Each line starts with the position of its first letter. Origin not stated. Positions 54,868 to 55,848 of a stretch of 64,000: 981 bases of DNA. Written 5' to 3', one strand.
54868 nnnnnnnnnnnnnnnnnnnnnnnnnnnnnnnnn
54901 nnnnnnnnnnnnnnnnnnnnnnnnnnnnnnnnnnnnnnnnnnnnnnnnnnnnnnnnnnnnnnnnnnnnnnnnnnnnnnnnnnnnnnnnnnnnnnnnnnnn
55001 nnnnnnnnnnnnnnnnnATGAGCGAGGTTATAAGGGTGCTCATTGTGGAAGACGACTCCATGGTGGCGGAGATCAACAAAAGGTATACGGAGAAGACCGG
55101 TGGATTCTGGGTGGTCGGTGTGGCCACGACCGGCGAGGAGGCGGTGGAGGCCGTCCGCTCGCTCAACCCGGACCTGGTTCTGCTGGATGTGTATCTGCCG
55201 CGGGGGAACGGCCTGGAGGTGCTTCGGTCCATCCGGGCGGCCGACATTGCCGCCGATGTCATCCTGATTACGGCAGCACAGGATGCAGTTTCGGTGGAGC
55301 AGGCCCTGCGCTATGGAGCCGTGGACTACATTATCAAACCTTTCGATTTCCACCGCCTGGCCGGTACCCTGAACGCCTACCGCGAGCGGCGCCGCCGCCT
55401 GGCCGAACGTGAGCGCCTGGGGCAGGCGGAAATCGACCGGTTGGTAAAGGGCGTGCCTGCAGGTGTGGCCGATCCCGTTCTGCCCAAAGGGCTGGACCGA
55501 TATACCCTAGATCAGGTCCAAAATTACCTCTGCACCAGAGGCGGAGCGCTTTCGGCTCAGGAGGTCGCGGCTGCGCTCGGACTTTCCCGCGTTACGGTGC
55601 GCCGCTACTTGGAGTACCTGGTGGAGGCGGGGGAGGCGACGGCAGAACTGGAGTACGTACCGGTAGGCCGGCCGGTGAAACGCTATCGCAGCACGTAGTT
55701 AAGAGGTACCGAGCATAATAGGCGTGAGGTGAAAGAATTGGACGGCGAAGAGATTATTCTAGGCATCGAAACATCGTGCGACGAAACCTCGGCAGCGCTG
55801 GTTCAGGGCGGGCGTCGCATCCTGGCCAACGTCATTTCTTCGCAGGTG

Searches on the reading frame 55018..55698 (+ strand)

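Call 3: search_protein_families(library=pfam, proteins=[window:55018-55698:+], max_evalue=0.01)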
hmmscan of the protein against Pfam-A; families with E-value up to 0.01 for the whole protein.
window:55018-55698:+ (226 aa): 12 families
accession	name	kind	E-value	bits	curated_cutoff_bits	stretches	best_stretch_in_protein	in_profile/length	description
PF00072.30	Response_reg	-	4.8e-27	94.8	30.2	1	7-116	1-108/111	Response regulator receiver domain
PF20714.3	HTH_64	-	1.2e-07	32.3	27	1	163-225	2-64/65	DpiA-like helix-turn-helix domain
PF09339.16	HTH_IclR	-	3.9e-06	27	22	1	171-205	12-46/52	IclR helix-turn-helix domain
PF08279.18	HTH_11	-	6.3e-05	23.2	25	1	173-205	12-43/55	HTH domain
PF08220.18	HTH_DeoR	-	0.00025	21.2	21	1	175-205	12-42/57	DeoR-like helix-turn-helix domain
PF00325.26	Crp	-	0.00026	21.1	21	1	177-204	2-29/32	Bacterial regulatory proteins, crp family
PF13551.12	HTH_29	-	0.00066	20.2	28.1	1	177-207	13-42/64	Winged helix-turn helix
PF12802.13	MarR_2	-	0.0014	19.2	27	1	170-205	13-48/61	MarR family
PF13384.12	HTH_23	-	0.0017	18.6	24.6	1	178-206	18-46/50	Homeodomain-like domain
PF04703.18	FaeA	-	0.002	18.9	20.7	1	169-218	7-52/62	FaeA-like protein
PF12840.13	HTH_20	-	0.0059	17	27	0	173-205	14-46/51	Helix-turn-helix domain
PF12728.13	HTH_17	-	0.0095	16.6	27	1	178-198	2-22/51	Helix-turn-helix domain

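Call 4: search_protein_families(library=ncbifam, proteins=[window:55018-55698:+], max_evalue=0.01)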
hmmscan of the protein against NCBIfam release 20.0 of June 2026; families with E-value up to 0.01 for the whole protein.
window:55018-55698:+ (226 aa): 105 families (the best 25 are shown)
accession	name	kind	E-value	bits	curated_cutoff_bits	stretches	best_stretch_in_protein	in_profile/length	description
NF007750.0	PRK10430.1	equivalog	1.7e-56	191.5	262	1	5-224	2-225/239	two-component system response regulator DcuR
NF007467.0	PRK10046.1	equivalog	6.7e-42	143.6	264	1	1-225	1-225/226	two-component response regulator DpiA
NF040689.1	MtrAB_MtrA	equivalog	5.9e-22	78.1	300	1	7-141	1-133/219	MtrAB system response regulator MtrA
NF008469.0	PRK11361.1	equivalog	9.2e-21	74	714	1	1-115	1-113/461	acetoacetate metabolism transcriptional regulator AtoC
NF041733.1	resp_reg_CseB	equivalog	1.7e-20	73.4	350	1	6-131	2-124/228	two-component system response regulator CseB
TIGR02875.1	spore_0_A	equivalog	5.4e-20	71.7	200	1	4-119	2-119/262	sporulation transcription factor Spo0A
NF009206.0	PRK12555.1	subfamily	1.4e-19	70.3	342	1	5-109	1-106/340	chemotaxis-specific protein-glutamate methyltransferase CheB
NF040534.1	resp_reg_YycF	equivalog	2e-19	69.8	340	1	6-131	2-124/231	response regulator YycF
NF001965.0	PRK00742.1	subfamily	3.5e-19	69.2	293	1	4-110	3-110/357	chemotaxis-specific protein-glutamate methyltransferase CheB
NF007935.0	PRK10651.1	equivalog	3.9e-19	68.7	250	1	3-118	5-120/216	two-component system response regulator NarL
TIGR02154.1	PhoB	equivalog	2.7e-18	66.1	296.2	1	6-139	4-139/226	phosphate regulon transcriptional regulator PhoB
NF045944.1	ResRegRpaBCyano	equivalog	3.9e-18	65.7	330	1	8-128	1-118/229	response regulator transcription factor RpaB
NF041946.1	LuxO_transreg_Vib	equivalog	9e-18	64.3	800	1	9-128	1-118/463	quorum-sensing sigma-54 dependent transcriptional regulator LuxO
NF008677.0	PRK11697.1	equivalog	1.3e-17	64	246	1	5-130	2-124/238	two-component system response regulator BtsR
NF008296.0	PRK11083.1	equivalog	3.1e-17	62.7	273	1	5-131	4-127/228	two-component system response regulator CreB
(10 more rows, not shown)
